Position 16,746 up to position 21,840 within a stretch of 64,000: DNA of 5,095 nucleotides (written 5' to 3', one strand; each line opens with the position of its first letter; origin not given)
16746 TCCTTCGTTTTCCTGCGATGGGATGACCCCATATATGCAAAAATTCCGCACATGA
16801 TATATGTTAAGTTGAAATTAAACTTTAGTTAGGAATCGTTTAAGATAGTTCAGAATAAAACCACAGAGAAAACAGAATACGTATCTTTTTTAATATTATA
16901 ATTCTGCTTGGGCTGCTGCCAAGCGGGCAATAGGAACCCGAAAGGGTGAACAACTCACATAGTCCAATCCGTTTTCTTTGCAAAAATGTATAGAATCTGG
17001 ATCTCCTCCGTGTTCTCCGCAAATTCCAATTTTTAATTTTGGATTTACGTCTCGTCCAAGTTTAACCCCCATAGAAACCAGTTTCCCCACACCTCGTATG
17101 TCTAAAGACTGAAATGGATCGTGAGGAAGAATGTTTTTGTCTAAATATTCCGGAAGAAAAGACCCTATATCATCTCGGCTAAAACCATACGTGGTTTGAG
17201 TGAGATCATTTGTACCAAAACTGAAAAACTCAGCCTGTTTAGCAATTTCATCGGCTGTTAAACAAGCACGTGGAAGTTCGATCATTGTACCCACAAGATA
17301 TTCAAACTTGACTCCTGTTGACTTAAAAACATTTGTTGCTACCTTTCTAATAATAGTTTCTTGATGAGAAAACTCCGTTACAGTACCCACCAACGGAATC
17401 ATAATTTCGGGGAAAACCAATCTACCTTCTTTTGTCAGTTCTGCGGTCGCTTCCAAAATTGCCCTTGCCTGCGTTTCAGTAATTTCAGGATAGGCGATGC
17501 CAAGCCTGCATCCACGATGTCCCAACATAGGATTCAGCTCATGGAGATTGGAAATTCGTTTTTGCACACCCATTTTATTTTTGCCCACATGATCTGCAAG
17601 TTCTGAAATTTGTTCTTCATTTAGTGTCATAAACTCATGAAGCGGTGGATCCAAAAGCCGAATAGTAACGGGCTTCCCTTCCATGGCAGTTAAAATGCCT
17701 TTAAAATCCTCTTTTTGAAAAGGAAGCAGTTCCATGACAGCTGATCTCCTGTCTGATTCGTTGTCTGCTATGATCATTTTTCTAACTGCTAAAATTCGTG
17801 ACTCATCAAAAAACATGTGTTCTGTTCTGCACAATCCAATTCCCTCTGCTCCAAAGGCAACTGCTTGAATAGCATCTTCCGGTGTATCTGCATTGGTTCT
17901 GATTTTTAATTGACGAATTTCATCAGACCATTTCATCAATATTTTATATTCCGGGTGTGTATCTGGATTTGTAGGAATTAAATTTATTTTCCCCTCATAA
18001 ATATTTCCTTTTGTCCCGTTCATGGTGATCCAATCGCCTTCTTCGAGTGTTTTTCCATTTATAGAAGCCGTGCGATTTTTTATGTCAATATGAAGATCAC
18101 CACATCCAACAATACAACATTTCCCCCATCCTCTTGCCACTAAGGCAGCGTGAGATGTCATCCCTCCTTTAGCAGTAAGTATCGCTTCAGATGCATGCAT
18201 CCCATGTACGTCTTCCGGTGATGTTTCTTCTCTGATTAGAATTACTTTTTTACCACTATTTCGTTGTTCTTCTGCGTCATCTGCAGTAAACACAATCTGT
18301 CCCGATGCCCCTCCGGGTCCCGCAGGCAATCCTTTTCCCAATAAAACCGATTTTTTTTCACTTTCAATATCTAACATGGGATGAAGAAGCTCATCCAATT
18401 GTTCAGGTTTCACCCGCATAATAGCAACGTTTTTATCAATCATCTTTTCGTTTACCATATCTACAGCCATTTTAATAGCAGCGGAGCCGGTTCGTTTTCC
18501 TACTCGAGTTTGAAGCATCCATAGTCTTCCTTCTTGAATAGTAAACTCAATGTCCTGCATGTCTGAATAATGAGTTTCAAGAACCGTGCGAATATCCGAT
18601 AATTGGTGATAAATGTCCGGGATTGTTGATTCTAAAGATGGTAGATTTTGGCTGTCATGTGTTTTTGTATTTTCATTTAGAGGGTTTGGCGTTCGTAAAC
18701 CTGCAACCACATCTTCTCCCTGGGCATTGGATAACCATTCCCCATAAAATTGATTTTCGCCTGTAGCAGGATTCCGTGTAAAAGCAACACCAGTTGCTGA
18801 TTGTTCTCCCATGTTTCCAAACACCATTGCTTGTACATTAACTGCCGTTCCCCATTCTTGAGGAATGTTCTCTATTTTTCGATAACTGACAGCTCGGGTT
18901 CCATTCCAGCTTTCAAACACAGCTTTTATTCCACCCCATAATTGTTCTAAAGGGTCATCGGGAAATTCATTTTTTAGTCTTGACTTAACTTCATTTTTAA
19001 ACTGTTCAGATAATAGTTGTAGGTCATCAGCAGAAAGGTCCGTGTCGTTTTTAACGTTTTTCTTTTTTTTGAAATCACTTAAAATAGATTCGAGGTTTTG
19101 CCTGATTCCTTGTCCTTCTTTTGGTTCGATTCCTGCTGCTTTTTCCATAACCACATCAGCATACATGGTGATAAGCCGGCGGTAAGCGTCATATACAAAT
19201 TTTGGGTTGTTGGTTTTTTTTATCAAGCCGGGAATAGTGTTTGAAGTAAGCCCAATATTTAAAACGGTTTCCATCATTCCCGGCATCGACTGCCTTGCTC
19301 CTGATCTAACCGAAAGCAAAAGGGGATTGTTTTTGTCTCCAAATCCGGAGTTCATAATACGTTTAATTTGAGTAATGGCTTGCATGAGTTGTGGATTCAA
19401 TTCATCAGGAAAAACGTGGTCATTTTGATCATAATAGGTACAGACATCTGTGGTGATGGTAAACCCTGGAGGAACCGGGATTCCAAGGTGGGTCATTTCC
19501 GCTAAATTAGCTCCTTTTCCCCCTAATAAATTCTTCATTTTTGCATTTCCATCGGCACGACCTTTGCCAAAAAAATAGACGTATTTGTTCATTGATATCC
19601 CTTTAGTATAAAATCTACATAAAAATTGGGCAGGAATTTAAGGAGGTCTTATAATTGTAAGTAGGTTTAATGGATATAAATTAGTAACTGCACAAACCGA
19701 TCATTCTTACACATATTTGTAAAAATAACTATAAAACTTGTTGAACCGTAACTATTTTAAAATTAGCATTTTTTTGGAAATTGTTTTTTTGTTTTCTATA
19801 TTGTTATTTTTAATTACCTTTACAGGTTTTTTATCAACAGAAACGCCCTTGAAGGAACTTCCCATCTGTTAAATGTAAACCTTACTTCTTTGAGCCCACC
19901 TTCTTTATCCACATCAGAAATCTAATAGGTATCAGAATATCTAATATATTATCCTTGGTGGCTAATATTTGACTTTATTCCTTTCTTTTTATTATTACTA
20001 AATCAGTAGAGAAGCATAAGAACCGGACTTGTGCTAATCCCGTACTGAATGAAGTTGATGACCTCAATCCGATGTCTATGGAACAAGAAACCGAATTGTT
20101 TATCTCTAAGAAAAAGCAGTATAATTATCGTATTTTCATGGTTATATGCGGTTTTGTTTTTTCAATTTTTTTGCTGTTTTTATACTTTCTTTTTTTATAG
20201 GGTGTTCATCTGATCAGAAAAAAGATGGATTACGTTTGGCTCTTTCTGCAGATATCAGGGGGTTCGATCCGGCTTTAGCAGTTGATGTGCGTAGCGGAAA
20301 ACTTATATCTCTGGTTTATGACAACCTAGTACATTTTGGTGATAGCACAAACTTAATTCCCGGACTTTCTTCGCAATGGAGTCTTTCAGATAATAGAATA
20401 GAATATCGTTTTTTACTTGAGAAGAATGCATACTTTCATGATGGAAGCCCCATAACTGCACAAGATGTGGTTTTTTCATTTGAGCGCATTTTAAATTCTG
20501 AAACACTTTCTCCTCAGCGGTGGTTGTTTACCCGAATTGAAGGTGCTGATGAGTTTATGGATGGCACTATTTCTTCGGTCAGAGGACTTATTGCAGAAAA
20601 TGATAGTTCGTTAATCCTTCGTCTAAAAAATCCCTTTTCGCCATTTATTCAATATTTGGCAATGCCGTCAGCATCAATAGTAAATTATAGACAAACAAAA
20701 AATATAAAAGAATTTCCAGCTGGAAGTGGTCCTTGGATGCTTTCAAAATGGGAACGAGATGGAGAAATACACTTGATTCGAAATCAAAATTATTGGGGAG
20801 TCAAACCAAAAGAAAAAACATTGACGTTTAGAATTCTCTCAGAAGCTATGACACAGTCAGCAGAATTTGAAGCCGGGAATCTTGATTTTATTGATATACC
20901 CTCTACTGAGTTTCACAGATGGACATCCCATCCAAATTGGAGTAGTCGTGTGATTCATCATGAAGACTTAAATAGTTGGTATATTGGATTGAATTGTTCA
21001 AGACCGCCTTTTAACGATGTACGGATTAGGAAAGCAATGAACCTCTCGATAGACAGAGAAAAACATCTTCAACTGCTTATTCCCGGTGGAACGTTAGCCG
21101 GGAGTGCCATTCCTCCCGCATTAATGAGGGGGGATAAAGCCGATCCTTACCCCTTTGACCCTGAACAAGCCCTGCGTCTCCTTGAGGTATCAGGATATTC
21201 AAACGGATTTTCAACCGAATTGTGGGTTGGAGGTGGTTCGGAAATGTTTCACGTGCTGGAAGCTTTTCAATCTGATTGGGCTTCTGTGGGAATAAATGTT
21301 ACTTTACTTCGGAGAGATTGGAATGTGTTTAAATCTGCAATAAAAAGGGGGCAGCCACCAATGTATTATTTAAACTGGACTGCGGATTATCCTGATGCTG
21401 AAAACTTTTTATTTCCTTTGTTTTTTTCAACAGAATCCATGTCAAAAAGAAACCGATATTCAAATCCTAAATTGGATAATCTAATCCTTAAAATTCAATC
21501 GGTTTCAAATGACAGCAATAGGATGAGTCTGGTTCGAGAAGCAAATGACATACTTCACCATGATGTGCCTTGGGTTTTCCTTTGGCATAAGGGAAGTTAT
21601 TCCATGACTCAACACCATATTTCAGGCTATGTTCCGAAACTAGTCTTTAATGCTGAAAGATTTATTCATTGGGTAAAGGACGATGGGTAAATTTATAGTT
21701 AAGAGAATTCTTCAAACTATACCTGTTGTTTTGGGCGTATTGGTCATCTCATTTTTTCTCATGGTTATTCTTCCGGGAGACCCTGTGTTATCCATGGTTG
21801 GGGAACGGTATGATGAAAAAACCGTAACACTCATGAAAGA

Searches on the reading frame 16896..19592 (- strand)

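Call 10: search_protein_families(library=pfam, proteins=[window:16896-19592:-], max_evalue=0.00001)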
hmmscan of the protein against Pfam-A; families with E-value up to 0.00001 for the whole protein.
window:16896-19592:- (898 aa): 3 families
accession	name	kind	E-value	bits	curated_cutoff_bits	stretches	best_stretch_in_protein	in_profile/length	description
PF02896.24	PEP-utilizers_C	-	1.4e-81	274.3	22.8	1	551-897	9-292/293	PEP-utilising enzyme, PEP-binding domain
PF01326.24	PPDK_N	-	5.7e-55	187.3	27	3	64-308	76-223/328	Pyruvate phosphate dikinase, AMP/ATP-binding domain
PF00391.29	PEP-utilizers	-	1.5e-23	82.6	23.1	1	448-529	3-72/72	PEP-utilising enzyme, mobile domain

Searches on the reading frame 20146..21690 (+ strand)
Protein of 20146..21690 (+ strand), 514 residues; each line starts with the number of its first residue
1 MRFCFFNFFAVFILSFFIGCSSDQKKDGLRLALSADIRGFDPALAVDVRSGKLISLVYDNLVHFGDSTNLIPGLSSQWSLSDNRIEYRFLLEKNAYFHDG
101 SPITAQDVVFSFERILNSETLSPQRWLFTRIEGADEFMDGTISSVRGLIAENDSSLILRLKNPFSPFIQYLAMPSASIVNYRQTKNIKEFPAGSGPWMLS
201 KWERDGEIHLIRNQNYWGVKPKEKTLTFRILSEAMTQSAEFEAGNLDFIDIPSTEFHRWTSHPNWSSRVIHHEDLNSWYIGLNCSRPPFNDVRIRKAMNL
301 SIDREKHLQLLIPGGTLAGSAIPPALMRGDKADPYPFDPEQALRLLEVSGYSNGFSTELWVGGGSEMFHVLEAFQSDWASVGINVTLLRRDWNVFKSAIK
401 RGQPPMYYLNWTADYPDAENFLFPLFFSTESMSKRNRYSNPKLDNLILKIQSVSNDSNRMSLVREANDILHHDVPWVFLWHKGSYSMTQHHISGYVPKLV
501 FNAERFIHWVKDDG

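Call 10: search_protein_families(library=pfam, proteins=[window:20146-21690:+], max_evalue=0.00001)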
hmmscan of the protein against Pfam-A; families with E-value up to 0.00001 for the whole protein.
window:20146-21690:+ (514 aa): 1 family
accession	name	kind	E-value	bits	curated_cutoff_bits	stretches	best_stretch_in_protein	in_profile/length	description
PF00496.27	SBP_bac_5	-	2e-79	267.8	32.4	1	70-431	2-366/368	Bacterial extracellular solute-binding proteins, family 5 Middle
